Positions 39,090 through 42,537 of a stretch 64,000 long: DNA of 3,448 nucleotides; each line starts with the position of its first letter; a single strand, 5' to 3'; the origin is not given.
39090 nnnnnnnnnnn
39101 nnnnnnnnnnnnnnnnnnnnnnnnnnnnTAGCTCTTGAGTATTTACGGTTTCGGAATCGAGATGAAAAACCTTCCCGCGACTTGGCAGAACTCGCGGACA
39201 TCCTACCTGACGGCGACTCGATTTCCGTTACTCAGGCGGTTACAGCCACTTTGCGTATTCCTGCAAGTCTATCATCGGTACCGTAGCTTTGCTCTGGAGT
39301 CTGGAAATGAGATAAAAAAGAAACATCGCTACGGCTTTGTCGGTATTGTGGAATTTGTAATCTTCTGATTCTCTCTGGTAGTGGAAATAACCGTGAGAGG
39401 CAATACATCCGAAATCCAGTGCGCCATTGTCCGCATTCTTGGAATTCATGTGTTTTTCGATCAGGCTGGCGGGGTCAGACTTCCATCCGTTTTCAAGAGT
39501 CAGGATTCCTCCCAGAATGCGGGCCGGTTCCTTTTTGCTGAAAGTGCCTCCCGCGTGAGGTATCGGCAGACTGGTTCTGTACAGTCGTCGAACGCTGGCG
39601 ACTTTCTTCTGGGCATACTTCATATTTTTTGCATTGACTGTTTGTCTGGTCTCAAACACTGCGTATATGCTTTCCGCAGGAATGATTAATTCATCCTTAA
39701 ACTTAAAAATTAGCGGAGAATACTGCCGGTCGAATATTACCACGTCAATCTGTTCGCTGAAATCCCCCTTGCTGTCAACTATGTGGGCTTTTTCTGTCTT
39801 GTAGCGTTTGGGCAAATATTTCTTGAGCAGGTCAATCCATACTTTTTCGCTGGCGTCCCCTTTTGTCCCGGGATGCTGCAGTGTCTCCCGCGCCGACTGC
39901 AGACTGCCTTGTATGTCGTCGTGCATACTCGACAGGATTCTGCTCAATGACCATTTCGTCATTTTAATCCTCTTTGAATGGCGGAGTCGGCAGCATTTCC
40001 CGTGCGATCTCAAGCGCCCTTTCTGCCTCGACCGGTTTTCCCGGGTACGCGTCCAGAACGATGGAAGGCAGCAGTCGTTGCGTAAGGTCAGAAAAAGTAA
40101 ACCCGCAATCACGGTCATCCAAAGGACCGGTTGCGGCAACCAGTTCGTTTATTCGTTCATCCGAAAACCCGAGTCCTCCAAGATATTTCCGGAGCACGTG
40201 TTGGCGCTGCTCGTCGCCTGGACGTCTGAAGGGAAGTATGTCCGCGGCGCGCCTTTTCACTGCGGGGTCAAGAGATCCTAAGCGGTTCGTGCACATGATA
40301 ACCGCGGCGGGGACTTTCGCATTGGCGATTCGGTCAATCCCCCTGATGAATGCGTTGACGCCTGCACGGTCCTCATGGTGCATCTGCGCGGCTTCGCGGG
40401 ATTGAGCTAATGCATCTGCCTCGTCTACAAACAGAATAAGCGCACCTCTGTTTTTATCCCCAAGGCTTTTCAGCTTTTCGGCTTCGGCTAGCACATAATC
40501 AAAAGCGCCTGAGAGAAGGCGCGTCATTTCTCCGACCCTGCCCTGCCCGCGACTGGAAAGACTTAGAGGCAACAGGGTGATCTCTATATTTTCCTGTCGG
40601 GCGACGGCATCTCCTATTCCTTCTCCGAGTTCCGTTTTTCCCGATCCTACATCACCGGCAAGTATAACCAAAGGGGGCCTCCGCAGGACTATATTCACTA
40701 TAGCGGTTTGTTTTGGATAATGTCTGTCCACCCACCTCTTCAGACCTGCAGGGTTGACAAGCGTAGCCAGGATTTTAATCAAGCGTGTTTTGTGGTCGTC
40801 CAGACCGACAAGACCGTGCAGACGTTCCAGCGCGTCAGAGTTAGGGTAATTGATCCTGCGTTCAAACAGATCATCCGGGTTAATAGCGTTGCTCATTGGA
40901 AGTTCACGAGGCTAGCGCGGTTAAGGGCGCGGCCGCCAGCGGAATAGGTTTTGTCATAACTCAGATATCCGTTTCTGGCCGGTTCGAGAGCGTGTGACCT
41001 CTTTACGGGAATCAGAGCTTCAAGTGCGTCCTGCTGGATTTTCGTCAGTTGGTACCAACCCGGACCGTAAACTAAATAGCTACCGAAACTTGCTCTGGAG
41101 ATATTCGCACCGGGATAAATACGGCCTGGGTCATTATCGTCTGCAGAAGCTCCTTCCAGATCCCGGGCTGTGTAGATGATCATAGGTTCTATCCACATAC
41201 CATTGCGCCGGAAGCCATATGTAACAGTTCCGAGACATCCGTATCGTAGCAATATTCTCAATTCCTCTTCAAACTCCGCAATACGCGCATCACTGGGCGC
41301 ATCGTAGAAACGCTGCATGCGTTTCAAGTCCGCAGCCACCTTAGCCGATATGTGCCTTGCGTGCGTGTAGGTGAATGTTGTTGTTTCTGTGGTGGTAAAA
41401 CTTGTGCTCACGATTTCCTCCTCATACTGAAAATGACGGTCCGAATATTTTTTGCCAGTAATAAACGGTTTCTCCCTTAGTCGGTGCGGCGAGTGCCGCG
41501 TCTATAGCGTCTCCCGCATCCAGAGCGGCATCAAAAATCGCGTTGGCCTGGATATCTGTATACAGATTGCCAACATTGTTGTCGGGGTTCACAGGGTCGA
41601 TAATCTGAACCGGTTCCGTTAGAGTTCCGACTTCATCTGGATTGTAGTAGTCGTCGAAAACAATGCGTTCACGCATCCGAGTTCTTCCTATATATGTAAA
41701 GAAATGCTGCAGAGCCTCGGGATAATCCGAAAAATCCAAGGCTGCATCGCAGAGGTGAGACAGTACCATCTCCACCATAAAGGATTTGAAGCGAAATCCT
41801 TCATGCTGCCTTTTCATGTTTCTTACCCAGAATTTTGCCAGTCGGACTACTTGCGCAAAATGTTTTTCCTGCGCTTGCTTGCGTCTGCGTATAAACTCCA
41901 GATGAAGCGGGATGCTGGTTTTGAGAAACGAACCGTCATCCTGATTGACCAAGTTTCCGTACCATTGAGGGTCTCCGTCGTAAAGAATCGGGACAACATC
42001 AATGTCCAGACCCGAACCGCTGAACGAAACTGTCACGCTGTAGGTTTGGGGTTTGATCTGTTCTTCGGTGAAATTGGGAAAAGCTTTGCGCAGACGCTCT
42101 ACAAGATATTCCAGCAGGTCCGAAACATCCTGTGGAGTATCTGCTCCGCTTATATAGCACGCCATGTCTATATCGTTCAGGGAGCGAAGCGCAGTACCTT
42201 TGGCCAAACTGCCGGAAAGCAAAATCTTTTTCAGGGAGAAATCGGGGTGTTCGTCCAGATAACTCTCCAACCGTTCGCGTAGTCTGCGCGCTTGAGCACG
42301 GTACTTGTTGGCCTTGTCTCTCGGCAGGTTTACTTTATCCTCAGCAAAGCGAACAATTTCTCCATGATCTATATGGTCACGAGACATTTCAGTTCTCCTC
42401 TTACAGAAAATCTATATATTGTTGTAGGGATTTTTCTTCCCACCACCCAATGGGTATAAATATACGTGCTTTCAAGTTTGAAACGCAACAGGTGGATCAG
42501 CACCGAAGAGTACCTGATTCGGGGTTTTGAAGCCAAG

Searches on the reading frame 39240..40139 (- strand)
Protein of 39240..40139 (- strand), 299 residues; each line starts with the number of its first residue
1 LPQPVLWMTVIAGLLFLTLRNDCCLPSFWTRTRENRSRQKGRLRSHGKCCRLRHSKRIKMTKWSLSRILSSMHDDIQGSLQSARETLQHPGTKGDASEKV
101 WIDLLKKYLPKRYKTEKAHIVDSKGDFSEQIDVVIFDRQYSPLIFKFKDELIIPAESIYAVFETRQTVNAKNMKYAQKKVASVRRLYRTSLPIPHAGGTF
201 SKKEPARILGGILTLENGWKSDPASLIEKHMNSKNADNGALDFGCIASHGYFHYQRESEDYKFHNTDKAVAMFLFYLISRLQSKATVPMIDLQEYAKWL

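Call 5: search_protein_families(library=pfam, max_evalue=1, proteins=[window:39240-40139:-])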
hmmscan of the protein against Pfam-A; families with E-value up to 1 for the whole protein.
window:39240-40139:- (299 aa): 1 family
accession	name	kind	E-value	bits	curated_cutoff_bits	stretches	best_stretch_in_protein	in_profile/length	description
PF20247.3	DUF6602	-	4e-31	107.5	27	1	83-186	3-104/104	Domain of unknown function (DUF6602)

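Call 6: search_protein_families(library=padloc, max_evalue=1, proteins=[window:39240-40139:-])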
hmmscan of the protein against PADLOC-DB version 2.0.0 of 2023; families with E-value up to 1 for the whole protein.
window:39240-40139:- (299 aa): 3 families
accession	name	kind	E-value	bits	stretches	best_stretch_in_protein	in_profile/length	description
PDLC00745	Effector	-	9.1e-103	341.2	1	60-299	2-240/244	Endonuclease (NucC)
PDLC01051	NucC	-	5.6e-54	181.4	1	64-299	13-239/243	NucC nuclease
PDLC01495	PD_DExK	-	5e-34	114.6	1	65-186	3-123/123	"CAS-I,CAS-II,CAS-III,CAS-IV,CAS-V,CAS-VI; associated"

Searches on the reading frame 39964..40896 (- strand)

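Call 5: search_protein_families(library=pfam, max_evalue=1, proteins=[window:39964-40896:-])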
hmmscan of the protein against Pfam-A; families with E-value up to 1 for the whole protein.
window:39964-40896:- (310 aa): 9 families
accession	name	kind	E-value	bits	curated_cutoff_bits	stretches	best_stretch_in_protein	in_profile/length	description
PF00004.35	AAA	-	2.6e-14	54.2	21.2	1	77-222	1-128/131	ATPase family associated with various cellular activities (AAA)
PF05729.18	NACHT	-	0.00061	20.1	26.7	1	76-239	2-164/167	NACHT domain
PF13604.12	AAA_30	-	0.00078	19.7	27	1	61-172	4-108/191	AAA domain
PF06414.18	Zeta_toxin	-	0.002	18.1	22.3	1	72-104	14-46/199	Zeta toxin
PF13245.12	AAA_19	-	0.019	15.6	25.1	1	63-163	1-102/134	AAA domain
PF13191.12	AAA_16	-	0.022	15.7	32.6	1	72-101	22-51/167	AAA ATPase domain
PF02367.23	TsaE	-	0.032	14.6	26.6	1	71-103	18-50/128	Threonylcarbamoyl adenosine biosynthesis protein TsaE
PF13401.12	AAA_22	-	0.034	14.9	27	1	75-166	6-97/130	AAA domain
PF00270.35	DEAD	-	0.15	12.3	26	0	61-90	2-30/167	DEAD/DEAH box helicase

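Call 6: search_protein_families(library=padloc, max_evalue=1, proteins=[window:39964-40896:-])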
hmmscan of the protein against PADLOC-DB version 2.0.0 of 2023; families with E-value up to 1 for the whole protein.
window:39964-40896:- (310 aa): 9 families
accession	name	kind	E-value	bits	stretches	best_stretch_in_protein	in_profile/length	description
PDLC00914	TRIP13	-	3.7e-128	425.2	1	7-309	4-300/302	TRIP13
PDLC02196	IetA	-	1.3e-15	55.7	1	152-256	181-282/374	-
PDLC02195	IetA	-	1.8e-11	42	1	149-256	193-297/395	-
PDLC00915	TRIP13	-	2.6e-10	38.2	1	76-255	65-240/302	TRIP13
PDLC04232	IetA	-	9.8e-07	26.5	1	77-240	119-260/330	-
PDLC04547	PDC-M26A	-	0.00053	16.6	1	71-100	329-358/724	-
PDLC04231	IetA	-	0.0014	16.5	1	138-226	161-247/262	-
PDLC04140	mad8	-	0.0069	13.9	1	67-101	20-54/314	mads_8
PDLC01767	Cas3e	-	0.0085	12.6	1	52-91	180-218/680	-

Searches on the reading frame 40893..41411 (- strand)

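Call 5: search_protein_families(library=pfam, max_evalue=1, proteins=[window:40893-41411:-])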
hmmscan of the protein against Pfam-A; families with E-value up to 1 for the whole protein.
window:40893-41411:- (172 aa): 1 family
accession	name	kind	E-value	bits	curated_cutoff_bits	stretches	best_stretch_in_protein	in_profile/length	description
PF18138.6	bacHORMA_1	-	9e-53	179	35.6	1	4-167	2-167/169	Bacterial HORMA domain family 1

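Call 6: search_protein_families(library=padloc, max_evalue=1, proteins=[window:40893-41411:-])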
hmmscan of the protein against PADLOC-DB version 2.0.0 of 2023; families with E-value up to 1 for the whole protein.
window:40893-41411:- (172 aa): 3 families
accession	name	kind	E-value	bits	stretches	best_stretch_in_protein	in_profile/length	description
PDLC00884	HORMA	-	1.4e-71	237.8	1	1-168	1-168/171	HORMA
PDLC00880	HORMA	-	5e-40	135.3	1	2-169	2-165/167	HORMA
PDLC00886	HORMA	-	0.0009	17.2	1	4-71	2-69/164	HORMA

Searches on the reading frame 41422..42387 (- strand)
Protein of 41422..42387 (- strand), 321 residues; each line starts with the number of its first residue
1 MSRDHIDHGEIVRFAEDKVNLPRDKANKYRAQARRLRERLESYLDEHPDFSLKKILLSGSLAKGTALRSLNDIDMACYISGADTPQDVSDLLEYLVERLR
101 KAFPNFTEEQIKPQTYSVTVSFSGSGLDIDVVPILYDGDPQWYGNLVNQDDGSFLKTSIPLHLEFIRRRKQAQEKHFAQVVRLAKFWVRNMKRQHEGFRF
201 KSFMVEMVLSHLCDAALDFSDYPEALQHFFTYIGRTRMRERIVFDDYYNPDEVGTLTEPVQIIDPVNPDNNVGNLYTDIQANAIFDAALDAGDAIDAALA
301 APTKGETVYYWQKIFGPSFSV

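Call 5: search_protein_families(library=pfam, max_evalue=1, proteins=[window:41422-42387:-])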
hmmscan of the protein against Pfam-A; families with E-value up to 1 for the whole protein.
window:41422-42387:- (321 aa): 8 families
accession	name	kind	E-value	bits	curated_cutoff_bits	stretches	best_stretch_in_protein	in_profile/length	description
PF18144.7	SMODS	-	1.8e-08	35.2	26.5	1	13-158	9-152/164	Second Messenger Oligonucleotide or Dinucleotide Synthetase domain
PF01909.29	NTP_transf_2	-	0.00064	20.5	21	1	48-93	13-47/93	Nucleotidyltransferase domain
PF18765.7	Polbeta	-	0.019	15.6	26.9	1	39-95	2-55/93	Polymerase beta, Nucleotidyltransferase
PF10421.14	OAS1_C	-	0.07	13.1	19.9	0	140-196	5-62/188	2'-5'-oligoadenylate synthetase 1, domain 2, C-terminus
PF21654.3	DncV-like_NTFase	-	0.11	13.8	24.9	1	57-131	5-87/90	Cyclic GMP-AMP synthase DncV-like, nucleotidyltransferase domain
PF07528.20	DZF_N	-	0.11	12.9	27.1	1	51-114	87-150/210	DZF N-terminal domain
PF08767.17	CRM1_C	-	0.21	11.2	23.2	0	85-112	264-291/323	CRM1 C terminal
PF21796.3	Cac1_C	-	0.24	12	24.3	1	95-112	18-35/55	Chromatin assembly factor 1 subunit Cac1, C-terminal domain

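Call 6: search_protein_families(library=padloc, max_evalue=1, proteins=[window:41422-42387:-])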
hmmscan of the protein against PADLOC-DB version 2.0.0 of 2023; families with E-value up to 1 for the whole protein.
window:41422-42387:- (321 aa): 34 families (the best 25 are shown)
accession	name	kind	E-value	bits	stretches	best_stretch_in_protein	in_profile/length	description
PDLC00808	Cyclase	-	1.4e-143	476.1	1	3-321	2-324/325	oligonucleotide-cyclase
PDLC00791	Cyclase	-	4e-28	96.5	1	8-320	10-339/345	oligonucleotide-cyclase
PDLC00803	Cyclase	-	2e-27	94.4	1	30-312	22-249/253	oligonucleotide-cyclase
PDLC00823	Cyclase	-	1.9e-26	91.4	1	17-233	14-213/285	oligonucleotide-cyclase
PDLC00773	Cyclase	-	1.2e-18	65.9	1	33-320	24-295/334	oligonucleotide-cyclase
PDLC00822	Cyclase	-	4.6e-17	60.4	2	18-133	13-124/375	oligonucleotide-cyclase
PDLC00809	Cyclase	-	5.1e-17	60.4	1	28-320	20-293/295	oligonucleotide-cyclase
PDLC00802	Cyclase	-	8.6e-17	59.3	2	92-235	122-263/332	oligonucleotide-cyclase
PDLC00793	Cyclase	-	1.7e-16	58.4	1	13-320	9-298/462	oligonucleotide-cyclase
PDLC00776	Cyclase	-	6.9e-16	56.5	1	29-214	22-197/287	oligonucleotide-cyclase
PDLC00796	Cyclase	-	1.3e-15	55.7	1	20-237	13-229/432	oligonucleotide-cyclase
PDLC00810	Cyclase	-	8.5e-15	53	1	23-316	19-293/335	oligonucleotide-cyclase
PDLC00787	Cyclase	-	2e-14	51.6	1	13-319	9-301/333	oligonucleotide-cyclase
PDLC00774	Cyclase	-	3.1e-14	50.9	2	16-204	12-197/316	oligonucleotide-cyclase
PDLC00818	Cyclase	-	1.3e-13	49.2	2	166-320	168-293/322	oligonucleotide-cyclase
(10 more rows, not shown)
